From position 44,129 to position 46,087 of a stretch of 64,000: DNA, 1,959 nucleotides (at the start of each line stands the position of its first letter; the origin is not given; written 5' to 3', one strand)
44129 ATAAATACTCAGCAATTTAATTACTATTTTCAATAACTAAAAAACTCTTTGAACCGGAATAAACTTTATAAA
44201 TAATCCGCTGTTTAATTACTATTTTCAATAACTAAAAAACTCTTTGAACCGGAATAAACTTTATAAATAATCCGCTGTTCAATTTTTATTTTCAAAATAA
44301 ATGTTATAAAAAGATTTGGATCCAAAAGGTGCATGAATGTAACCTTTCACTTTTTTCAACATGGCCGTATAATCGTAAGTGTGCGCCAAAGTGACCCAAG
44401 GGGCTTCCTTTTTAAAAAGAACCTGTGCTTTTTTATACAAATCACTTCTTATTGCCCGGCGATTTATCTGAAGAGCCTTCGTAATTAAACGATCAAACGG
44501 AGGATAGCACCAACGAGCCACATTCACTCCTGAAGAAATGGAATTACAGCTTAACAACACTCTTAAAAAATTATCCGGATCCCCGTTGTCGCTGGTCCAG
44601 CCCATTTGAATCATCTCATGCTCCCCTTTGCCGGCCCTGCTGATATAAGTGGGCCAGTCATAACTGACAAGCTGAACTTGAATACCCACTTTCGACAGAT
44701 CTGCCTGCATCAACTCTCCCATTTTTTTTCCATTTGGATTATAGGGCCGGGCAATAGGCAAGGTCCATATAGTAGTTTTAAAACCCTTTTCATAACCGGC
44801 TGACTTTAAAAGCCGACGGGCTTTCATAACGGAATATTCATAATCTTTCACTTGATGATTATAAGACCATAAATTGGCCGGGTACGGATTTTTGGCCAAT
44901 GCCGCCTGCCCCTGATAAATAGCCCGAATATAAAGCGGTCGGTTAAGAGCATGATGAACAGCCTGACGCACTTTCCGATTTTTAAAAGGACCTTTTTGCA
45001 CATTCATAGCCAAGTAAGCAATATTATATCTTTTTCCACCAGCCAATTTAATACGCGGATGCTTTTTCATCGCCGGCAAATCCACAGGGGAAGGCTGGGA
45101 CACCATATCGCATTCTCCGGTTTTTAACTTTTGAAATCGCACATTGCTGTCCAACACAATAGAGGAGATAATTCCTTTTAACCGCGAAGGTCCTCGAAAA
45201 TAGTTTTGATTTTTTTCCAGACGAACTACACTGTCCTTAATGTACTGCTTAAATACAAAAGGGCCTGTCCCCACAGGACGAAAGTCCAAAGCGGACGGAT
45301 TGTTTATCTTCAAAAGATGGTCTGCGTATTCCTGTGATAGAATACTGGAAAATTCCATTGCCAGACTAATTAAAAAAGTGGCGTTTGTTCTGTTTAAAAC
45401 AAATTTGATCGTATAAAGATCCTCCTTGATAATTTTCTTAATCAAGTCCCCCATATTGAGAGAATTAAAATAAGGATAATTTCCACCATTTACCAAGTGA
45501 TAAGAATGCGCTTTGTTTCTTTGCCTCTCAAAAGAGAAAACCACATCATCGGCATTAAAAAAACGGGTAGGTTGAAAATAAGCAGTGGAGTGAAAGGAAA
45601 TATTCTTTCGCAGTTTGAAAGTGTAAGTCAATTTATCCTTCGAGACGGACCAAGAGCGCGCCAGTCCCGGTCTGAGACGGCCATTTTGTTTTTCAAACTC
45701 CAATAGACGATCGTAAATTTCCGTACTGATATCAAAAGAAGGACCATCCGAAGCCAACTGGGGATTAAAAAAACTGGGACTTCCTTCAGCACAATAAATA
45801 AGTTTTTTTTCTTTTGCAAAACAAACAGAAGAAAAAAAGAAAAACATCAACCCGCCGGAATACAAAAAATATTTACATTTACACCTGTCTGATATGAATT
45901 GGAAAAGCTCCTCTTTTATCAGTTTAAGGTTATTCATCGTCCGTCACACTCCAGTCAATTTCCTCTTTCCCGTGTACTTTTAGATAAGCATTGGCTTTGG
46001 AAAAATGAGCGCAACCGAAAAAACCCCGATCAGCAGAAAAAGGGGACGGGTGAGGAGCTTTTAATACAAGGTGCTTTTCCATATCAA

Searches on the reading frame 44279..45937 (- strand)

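Call 45: search_protein_families(library=pfam, proteins=[window:44279-45937:-], max_evalue=0.00001)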
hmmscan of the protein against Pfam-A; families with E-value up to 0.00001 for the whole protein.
window:44279-45937:- (552 aa): 1 family
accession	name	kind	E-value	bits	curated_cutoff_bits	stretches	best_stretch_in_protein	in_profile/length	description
PF00496.27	SBP_bac_5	-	1.3e-91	307.9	32.4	1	88-467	2-366/368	Bacterial extracellular solute-binding proteins, family 5 Middle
